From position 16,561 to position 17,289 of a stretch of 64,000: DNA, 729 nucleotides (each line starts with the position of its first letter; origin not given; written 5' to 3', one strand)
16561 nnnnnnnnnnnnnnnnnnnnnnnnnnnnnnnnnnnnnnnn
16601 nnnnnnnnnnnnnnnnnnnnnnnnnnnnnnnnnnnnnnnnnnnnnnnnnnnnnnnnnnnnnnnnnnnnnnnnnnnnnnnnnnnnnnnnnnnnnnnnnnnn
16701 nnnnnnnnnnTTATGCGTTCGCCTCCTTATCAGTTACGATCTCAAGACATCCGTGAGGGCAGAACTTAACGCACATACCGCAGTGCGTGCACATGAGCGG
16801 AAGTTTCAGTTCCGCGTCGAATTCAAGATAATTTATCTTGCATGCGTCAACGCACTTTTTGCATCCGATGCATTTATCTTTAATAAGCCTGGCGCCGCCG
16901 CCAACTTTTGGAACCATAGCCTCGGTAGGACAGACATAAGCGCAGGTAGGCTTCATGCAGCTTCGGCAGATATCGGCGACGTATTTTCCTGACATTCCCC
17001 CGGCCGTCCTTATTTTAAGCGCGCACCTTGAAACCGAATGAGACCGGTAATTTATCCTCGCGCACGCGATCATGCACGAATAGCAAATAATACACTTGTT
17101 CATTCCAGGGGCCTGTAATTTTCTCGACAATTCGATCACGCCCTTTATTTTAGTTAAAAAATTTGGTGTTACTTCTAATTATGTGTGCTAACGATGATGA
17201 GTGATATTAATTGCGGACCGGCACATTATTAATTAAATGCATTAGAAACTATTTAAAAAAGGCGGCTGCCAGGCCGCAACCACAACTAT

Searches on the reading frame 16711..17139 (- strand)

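Call 33: search_protein_families(library=pfam, proteins=[window:16711-17139:-], max_evalue=0.001)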
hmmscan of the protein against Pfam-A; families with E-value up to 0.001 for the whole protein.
window:16711-17139:- (142 aa): 12 families
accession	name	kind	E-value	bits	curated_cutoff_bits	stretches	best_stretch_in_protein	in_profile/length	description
PF12838.12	Fer4_7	-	1.4e-11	45.1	27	1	89-131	1-52/52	4Fe-4S dicluster domain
PF12837.12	Fer4_6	-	3.9e-11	42.8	25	0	87-101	6-20/24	4Fe-4S binding domain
PF13187.11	Fer4_9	-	4.1e-11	43.2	27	1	58-101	2-48/52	4Fe-4S dicluster domain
PF00037.32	Fer4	-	5.7e-11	42.2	21.1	2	116-133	7-24/24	4Fe-4S binding domain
PF12797.12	Fer4_2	-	1.2e-10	41.1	24.5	1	87-101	7-21/22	4Fe-4S binding domain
PF12800.12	Fer4_4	-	2.1e-09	37.3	24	1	88-101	2-15/17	4Fe-4S binding domain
PF13237.11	Fer4_10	-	8.6e-09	35.6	25.5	2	86-128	5-53/53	4Fe-4S dicluster domain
PF14697.11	Fer4_21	-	1.1e-07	32.3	35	1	84-133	2-58/59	4Fe-4S dicluster domain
PF25160.1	LdpA_Fe-S-bd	-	8.5e-05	22.7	27.6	1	60-105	4-43/49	LdpA Fe-S cluster-binding domain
PF13247.11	Fer4_11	-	0.00022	21.8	26.2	1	52-132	4-95/100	4Fe-4S dicluster domain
PF13484.11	Fer4_16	-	0.00024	22.3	30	0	117-135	2-20/66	4Fe-4S double cluster binding domain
PF13183.11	Fer4_8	-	0.00048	21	27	0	116-130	53-67/68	4Fe-4S dicluster domain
